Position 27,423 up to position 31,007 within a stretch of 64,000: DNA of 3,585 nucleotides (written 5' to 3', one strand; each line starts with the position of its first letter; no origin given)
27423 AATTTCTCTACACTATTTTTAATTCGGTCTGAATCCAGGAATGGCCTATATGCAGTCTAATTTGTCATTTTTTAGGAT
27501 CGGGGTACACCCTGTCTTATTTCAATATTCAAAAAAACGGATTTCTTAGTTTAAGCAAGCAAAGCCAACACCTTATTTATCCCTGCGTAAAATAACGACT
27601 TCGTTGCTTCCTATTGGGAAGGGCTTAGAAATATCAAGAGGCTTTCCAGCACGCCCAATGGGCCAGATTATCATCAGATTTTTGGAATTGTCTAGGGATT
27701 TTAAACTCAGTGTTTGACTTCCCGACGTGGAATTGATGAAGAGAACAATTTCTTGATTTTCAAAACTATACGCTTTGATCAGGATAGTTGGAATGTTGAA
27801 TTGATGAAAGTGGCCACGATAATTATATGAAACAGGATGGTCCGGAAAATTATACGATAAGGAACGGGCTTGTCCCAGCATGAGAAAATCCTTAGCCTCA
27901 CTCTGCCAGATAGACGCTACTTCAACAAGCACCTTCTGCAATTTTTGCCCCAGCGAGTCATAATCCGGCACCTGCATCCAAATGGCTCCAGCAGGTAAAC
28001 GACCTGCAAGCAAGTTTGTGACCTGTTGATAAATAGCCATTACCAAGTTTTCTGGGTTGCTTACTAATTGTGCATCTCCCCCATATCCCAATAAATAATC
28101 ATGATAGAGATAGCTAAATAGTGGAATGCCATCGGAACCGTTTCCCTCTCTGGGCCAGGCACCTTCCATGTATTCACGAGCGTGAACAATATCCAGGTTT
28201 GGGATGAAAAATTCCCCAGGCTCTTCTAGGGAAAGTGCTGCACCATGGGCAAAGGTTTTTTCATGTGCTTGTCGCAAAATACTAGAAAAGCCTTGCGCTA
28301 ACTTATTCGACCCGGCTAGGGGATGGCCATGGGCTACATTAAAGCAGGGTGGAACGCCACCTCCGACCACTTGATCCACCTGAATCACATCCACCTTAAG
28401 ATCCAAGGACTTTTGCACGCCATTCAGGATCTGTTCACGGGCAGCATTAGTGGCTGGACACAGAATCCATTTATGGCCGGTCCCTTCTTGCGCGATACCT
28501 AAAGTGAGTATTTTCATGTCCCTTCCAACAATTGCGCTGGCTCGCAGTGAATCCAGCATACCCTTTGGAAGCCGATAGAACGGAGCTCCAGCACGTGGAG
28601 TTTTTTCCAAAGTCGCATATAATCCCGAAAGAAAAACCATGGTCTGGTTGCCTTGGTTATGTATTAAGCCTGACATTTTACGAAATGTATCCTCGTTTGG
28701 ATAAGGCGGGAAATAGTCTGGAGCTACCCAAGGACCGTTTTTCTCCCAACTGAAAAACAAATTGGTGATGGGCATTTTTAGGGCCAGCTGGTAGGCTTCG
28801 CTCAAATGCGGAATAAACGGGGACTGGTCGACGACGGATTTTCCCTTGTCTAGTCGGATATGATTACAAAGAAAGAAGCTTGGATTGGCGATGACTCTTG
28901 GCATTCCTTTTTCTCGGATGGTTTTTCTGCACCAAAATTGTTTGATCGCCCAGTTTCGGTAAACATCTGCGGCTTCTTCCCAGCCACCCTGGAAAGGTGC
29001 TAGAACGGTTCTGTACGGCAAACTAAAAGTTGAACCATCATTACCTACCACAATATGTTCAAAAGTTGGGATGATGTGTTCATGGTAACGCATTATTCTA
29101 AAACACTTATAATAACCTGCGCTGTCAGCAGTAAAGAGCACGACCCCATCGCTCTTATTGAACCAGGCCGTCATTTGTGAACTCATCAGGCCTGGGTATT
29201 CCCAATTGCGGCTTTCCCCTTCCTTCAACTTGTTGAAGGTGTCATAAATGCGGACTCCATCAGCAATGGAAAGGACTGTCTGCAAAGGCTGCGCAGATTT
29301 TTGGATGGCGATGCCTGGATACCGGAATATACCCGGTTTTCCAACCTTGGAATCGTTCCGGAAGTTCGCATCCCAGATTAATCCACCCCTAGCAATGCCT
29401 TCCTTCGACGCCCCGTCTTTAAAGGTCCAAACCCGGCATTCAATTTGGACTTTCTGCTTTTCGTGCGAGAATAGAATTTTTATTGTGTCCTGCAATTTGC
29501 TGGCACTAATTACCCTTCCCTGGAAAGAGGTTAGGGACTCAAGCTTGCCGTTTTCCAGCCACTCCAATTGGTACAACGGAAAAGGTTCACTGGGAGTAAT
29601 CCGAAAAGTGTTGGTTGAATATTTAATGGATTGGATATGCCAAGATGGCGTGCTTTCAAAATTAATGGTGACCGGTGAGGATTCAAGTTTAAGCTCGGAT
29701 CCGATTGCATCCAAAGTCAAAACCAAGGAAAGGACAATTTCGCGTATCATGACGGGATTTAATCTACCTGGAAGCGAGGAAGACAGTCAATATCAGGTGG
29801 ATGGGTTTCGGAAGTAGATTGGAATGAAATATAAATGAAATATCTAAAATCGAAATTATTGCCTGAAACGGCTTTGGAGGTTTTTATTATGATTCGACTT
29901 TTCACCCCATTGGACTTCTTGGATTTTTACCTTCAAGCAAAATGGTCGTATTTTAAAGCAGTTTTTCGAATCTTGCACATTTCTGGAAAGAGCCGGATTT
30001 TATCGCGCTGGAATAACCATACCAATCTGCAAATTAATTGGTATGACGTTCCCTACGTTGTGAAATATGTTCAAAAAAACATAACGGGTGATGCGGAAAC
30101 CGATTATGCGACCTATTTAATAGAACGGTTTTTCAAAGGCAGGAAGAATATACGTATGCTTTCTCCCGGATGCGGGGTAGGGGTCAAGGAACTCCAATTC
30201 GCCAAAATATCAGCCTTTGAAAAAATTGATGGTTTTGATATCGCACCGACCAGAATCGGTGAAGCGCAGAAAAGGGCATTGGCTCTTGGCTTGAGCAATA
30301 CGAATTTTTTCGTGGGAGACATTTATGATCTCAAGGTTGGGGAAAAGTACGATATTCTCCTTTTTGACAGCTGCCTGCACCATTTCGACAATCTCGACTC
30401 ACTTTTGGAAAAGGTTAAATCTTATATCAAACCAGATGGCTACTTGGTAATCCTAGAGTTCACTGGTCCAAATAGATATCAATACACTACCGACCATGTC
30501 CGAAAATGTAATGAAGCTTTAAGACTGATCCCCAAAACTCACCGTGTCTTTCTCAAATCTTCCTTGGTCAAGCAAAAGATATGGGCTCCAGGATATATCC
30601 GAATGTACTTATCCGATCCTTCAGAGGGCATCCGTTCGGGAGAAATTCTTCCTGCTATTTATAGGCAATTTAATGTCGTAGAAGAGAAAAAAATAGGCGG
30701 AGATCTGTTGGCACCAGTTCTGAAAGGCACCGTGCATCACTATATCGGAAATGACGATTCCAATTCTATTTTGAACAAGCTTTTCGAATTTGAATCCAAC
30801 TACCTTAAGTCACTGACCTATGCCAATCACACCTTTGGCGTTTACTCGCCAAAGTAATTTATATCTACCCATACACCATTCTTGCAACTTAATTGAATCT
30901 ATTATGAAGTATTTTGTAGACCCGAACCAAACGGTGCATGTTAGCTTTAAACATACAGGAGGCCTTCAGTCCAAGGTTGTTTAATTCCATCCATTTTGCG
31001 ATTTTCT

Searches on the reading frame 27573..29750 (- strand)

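Call 62: search_protein_families(library=pfam, proteins=[window:27573-29750:-], max_evalue=0.0001)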
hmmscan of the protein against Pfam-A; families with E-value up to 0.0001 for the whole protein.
window:27573-29750:- (725 aa): 1 family
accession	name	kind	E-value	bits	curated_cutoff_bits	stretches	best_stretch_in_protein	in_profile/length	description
PF19773.5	DUF6259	-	4.6e-34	118.3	28.7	1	242-557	1-297/300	Domain of unknown function (DUF6259)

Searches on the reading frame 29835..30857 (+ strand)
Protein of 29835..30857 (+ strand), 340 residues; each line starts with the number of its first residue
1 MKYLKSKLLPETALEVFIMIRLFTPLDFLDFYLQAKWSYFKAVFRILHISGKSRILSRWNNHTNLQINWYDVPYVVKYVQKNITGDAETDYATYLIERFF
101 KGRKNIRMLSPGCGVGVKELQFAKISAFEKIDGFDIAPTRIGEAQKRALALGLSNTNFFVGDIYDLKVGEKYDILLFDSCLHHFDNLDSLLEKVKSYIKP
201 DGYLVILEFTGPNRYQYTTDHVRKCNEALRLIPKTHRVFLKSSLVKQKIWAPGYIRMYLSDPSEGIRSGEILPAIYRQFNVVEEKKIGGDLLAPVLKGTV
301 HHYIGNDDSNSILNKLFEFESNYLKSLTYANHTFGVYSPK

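Call 62: search_protein_families(library=pfam, proteins=[window:29835-30857:+], max_evalue=0.0001)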
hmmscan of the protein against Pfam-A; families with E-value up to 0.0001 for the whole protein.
window:29835-30857:+ (340 aa): 7 families
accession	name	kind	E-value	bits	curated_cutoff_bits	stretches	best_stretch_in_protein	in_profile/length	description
PF13847.12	Methyltransf_31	-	3.2e-17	63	27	1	104-210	3-113/145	Methyltransferase domain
PF13489.12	Methyltransf_23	-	6.2e-12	46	27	1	95-213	12-123/164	Methyltransferase domain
PF13649.12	Methyltransf_25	-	1.7e-10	41.9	27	1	111-202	4-97/97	Methyltransferase domain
PF08241.18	Methyltransf_11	-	2.9e-10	41.1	21.2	1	110-206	2-95/95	Methyltransferase domain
PF08242.18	Methyltransf_12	-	3.7e-09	37.6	30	1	112-204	4-98/98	Methyltransferase domain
PF05175.20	MTS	-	3.4e-05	24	23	1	85-208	12-140/170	Methyltransferase small domain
PF01209.24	Ubie_methyltran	-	4.4e-05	23.4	20.1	0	101-218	44-163/233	ubiE/COQ5 methyltransferase family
